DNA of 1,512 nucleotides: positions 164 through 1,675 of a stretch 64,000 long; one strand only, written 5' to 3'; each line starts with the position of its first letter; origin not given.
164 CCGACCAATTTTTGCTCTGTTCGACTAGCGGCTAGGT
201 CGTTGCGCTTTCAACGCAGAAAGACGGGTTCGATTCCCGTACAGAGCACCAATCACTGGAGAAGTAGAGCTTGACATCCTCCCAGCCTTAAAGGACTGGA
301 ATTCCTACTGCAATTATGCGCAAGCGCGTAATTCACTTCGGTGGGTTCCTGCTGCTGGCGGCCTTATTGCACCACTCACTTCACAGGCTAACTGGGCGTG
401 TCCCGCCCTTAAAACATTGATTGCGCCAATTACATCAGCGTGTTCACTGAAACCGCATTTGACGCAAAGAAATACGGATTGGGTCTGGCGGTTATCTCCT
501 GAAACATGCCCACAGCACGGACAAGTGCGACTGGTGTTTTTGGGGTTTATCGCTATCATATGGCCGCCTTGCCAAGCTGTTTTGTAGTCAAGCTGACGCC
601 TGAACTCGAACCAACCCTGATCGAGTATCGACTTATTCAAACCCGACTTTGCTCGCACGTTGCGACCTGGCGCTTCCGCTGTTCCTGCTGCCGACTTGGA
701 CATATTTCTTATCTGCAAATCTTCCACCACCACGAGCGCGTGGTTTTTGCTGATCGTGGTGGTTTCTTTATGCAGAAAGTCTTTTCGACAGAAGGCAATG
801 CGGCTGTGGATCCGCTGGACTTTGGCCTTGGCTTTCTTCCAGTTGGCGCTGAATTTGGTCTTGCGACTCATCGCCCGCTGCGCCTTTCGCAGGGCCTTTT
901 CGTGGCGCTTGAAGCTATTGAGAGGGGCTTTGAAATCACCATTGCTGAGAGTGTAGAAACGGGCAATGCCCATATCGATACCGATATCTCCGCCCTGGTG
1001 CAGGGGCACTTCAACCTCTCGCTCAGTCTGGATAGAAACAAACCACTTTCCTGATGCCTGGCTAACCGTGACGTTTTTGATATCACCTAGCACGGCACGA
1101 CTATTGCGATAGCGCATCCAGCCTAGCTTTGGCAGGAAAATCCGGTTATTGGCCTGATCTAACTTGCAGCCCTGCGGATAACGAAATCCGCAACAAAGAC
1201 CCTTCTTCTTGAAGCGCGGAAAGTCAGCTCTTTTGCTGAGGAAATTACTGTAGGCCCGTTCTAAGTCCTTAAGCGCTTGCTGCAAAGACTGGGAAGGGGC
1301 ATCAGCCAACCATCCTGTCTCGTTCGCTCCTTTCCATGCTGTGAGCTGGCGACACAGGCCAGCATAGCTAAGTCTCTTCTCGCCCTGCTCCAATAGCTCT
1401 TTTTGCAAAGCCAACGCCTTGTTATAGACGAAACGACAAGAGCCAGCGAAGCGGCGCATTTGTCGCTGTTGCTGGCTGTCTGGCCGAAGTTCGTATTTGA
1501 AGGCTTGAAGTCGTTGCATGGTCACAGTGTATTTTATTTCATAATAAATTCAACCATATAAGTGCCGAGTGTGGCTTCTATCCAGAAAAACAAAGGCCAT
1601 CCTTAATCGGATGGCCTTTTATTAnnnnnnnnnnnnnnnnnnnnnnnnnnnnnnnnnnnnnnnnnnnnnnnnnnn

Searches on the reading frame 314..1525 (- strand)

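Call 60: search_protein_families(library=phrogs, proteins=[window:314-1525:-], max_evalue=0.001)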
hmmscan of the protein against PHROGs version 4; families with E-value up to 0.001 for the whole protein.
window:314-1525:- (403 aa): 6 families
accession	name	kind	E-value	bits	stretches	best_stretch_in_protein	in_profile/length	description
phrog_506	-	integration and excision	5.9e-118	395.5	1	2-387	3-376/403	transposase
phrog_12300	-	integration and excision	1.8e-90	304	1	121-382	2-249/286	transposase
phrog_13964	-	integration and excision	3.9e-72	243.6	1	7-240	3-237/237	transposase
phrog_25073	-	unknown function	1e-41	142.5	1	3-109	1-107/114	-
phrog_17087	-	unknown function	2.4e-21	77.4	2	293-378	48-135/141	-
phrog_16792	-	unknown function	1.1e-05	26.8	1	307-376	93-158/180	-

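Call 61: search_protein_families(library=pfam, proteins=[window:314-1525:-], max_evalue=0.001)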
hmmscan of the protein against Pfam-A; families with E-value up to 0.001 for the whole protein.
window:314-1525:- (403 aa): 3 families
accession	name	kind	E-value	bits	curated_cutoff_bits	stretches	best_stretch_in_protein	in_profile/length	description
PF01385.25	OrfB_IS605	-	8.1e-27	94.3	30.5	1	166-278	3-119/120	Probable transposase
PF07282.18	Cas12f1-like_TNB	-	2.7e-21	75.9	26.3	1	305-371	1-60/60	Cas12f1-like, TNB domain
PF12323.14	HTH_OrfB_IS605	-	1.5e-17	63.2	21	1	3-50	1-47/47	Helix-turn-helix domain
